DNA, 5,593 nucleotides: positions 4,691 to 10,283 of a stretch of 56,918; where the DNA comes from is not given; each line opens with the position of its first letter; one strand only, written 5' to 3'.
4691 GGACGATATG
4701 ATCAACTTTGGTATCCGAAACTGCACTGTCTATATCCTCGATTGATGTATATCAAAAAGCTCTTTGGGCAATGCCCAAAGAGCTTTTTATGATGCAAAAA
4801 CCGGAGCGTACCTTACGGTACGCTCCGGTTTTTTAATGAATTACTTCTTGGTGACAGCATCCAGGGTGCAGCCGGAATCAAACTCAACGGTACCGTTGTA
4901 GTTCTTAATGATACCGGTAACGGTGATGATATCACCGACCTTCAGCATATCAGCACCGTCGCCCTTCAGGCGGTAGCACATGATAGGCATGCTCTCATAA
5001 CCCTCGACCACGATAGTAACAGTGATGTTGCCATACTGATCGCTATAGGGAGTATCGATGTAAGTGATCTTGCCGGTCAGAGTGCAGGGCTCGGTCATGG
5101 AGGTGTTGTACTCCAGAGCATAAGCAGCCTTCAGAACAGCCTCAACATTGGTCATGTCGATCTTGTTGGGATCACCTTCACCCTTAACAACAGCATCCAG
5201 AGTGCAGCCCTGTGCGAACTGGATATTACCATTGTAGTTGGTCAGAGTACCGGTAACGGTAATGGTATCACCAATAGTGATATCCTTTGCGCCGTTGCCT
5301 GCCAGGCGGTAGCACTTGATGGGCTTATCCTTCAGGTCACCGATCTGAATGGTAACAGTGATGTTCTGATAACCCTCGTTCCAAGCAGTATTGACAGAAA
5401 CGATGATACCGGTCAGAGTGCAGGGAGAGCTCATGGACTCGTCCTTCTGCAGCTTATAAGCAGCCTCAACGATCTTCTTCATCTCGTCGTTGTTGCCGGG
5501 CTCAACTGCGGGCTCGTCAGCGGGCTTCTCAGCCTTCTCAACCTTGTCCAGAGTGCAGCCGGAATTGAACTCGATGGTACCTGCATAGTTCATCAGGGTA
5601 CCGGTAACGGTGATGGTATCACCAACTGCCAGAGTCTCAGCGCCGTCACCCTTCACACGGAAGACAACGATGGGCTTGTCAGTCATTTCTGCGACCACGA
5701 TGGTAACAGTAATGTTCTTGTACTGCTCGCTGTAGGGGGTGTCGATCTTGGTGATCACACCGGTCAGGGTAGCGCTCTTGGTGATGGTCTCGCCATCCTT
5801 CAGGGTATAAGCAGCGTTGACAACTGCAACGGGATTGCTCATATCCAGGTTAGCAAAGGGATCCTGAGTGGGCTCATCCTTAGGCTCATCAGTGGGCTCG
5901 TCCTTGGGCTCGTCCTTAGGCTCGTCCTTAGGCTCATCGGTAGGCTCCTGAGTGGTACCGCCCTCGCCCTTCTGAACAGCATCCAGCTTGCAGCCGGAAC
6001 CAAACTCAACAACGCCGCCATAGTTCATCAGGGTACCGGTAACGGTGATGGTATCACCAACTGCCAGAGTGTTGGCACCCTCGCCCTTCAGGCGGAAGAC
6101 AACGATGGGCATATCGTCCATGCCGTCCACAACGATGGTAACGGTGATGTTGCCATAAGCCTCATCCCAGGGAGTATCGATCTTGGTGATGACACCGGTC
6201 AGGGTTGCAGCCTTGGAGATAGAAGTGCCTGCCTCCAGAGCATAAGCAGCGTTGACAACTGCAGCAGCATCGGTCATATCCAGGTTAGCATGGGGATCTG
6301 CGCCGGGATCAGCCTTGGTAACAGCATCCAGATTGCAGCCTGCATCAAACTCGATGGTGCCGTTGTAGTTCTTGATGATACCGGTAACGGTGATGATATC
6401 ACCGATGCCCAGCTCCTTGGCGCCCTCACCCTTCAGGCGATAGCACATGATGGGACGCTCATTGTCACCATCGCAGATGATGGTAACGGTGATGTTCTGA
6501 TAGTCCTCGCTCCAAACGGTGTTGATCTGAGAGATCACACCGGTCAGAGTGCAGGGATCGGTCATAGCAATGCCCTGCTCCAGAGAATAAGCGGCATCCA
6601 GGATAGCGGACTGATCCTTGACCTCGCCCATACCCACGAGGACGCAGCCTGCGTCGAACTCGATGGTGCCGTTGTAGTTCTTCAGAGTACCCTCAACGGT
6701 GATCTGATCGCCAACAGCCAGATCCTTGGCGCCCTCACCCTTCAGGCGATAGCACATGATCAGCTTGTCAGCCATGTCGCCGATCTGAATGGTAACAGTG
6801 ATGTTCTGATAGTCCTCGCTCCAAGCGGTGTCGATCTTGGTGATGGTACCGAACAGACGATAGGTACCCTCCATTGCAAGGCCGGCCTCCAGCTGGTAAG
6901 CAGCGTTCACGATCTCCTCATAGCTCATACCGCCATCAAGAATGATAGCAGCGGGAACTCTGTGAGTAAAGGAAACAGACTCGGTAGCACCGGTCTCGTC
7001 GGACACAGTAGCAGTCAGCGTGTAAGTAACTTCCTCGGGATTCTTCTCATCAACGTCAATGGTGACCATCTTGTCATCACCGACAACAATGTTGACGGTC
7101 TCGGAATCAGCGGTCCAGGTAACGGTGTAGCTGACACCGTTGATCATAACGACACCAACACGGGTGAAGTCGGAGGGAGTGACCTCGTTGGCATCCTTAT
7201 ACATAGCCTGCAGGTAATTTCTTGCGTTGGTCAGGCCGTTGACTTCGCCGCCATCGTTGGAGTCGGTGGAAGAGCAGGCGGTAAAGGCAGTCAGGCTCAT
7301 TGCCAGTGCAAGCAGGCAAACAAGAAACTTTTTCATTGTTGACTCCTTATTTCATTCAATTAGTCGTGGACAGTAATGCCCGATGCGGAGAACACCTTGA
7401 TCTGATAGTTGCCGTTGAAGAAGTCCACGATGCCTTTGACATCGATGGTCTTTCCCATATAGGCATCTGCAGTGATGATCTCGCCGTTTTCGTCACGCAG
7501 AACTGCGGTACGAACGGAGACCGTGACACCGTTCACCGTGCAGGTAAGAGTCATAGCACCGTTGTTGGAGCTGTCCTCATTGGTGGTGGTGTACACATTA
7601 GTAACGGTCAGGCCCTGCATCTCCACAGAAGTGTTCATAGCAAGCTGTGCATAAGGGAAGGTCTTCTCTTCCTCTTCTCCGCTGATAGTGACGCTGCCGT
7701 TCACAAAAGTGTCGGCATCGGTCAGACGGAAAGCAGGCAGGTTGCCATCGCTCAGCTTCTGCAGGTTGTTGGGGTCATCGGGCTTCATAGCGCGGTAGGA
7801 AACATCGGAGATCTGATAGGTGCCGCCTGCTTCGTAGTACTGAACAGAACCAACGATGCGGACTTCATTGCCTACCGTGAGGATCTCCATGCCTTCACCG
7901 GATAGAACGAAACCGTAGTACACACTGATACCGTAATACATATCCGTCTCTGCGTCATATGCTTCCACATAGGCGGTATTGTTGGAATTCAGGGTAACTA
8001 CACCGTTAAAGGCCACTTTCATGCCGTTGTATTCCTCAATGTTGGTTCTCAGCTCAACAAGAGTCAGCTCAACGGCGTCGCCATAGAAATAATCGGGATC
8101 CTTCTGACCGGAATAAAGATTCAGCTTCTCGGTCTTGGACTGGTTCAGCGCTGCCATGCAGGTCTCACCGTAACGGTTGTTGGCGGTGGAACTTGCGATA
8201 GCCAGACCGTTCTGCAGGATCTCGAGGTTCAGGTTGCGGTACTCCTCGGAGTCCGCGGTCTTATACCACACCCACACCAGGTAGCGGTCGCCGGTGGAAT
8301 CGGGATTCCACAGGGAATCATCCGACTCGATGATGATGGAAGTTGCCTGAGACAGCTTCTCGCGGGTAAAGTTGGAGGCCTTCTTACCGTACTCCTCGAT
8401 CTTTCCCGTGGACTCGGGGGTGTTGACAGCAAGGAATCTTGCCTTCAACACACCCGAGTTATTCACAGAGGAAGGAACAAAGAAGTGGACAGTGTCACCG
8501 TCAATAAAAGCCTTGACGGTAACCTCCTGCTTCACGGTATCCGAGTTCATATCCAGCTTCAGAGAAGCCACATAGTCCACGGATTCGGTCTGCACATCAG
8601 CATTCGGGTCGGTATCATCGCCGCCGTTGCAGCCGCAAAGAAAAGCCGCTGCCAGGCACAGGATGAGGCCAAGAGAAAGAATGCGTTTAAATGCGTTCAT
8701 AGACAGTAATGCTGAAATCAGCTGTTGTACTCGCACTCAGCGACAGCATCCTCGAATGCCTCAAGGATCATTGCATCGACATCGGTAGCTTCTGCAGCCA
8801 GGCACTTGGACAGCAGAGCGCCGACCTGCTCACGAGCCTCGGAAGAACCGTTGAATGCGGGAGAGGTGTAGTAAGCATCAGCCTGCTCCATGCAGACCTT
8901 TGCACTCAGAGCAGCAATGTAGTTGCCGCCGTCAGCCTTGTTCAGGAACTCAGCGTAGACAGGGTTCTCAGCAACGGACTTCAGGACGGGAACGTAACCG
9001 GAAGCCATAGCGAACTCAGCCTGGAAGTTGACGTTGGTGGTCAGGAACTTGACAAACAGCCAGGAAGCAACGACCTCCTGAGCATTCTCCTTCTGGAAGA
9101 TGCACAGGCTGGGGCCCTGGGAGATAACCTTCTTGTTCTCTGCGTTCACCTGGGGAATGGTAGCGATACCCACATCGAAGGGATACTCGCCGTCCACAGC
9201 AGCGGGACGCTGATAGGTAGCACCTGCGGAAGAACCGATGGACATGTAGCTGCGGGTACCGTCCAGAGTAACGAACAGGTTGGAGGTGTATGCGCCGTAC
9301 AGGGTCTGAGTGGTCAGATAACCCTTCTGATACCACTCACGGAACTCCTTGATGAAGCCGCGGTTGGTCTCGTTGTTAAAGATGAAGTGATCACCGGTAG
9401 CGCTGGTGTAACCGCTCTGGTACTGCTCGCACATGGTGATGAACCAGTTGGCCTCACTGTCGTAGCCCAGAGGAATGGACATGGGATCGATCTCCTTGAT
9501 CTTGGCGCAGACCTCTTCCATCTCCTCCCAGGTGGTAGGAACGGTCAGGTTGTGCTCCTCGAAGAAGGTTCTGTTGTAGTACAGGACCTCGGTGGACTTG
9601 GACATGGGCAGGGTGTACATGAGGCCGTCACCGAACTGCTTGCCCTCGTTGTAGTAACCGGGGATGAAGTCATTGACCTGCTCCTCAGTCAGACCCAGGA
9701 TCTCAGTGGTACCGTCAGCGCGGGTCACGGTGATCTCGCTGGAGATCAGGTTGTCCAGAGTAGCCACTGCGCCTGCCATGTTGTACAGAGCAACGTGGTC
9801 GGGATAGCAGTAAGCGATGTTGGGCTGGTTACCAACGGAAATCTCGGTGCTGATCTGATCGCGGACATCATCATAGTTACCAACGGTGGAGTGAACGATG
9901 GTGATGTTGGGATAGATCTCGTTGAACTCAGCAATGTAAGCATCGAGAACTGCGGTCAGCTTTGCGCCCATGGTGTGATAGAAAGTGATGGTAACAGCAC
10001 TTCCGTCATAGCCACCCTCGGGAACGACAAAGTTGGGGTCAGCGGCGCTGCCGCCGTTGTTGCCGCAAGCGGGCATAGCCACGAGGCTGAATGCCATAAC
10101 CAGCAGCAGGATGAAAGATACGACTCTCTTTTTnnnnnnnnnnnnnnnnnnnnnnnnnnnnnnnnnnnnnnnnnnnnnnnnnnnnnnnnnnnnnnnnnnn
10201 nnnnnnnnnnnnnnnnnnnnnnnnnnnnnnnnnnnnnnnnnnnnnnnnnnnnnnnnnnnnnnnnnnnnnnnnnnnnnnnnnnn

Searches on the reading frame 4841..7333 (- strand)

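Call 61: search_protein_families(library=pfam, proteins=[window:4841-7333:-], max_evalue=0.0001)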
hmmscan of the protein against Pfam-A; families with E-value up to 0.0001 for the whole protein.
window:4841-7333:- (830 aa): 4 families
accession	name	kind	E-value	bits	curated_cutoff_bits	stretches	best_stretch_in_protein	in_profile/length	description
PF01336.31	tRNA_anti-codon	-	5.3e-18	65.2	27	0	262-329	2-67/75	OB-fold nucleic acid binding domain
PF19135.5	DUF5818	-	9e-06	25.6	27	0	194-220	20-45/57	Protein of unknown function (DUF5818)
PF13437.12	HlyD_3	-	1e-05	26.7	22.2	0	351-406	42-97/106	HlyD family secretion protein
PF18914.6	DUF5666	-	1e-05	26.2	27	0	198-218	28-49/60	Domain of unknown function (DUF5666)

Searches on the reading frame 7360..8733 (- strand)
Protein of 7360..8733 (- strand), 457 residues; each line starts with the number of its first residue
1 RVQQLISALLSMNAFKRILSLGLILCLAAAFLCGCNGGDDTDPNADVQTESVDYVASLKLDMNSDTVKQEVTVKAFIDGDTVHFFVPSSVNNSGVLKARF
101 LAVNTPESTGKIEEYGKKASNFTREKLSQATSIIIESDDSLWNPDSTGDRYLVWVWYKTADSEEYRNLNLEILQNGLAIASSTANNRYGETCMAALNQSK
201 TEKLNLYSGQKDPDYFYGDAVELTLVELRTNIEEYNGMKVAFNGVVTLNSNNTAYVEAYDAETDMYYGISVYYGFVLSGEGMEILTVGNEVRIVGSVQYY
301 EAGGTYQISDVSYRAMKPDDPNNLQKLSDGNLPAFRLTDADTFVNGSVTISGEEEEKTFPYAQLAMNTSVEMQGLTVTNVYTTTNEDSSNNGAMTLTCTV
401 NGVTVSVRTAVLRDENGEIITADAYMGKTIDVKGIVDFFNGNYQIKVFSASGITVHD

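Call 61: search_protein_families(library=pfam, proteins=[window:7360-8733:-], max_evalue=0.0001)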
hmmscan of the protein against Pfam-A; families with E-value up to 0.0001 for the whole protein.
window:7360-8733:- (457 aa): 1 family
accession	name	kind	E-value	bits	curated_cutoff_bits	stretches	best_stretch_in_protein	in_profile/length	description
PF00565.23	SNase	-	2e-11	44.8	21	1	98-208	2-106/107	Staphylococcal nuclease homologue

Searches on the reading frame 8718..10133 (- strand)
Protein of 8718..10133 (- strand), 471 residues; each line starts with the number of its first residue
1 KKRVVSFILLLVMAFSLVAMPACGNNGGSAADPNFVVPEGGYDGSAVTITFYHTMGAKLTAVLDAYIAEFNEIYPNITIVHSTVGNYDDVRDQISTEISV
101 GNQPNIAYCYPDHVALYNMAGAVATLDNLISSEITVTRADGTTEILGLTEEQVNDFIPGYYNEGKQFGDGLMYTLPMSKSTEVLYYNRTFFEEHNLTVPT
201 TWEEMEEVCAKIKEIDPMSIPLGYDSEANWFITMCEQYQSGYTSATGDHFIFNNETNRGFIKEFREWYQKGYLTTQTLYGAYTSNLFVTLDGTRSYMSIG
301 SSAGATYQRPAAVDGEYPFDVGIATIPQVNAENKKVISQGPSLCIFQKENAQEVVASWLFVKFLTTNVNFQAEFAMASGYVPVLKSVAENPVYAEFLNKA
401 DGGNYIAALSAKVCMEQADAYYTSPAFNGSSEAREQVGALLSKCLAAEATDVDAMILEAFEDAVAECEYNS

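Call 61: search_protein_families(library=pfam, proteins=[window:8718-10133:-], max_evalue=0.0001)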
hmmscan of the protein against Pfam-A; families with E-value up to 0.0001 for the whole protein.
window:8718-10133:- (471 aa): 2 families
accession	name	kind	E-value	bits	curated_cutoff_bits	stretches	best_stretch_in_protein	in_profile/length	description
PF13416.11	SBP_bac_8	-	2.4e-36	126.4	27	1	65-394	1-272/279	Bacterial extracellular solute-binding protein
PF01547.30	SBP_bac_1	-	2e-20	74.4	26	1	57-367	2-303/307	Bacterial extracellular solute-binding protein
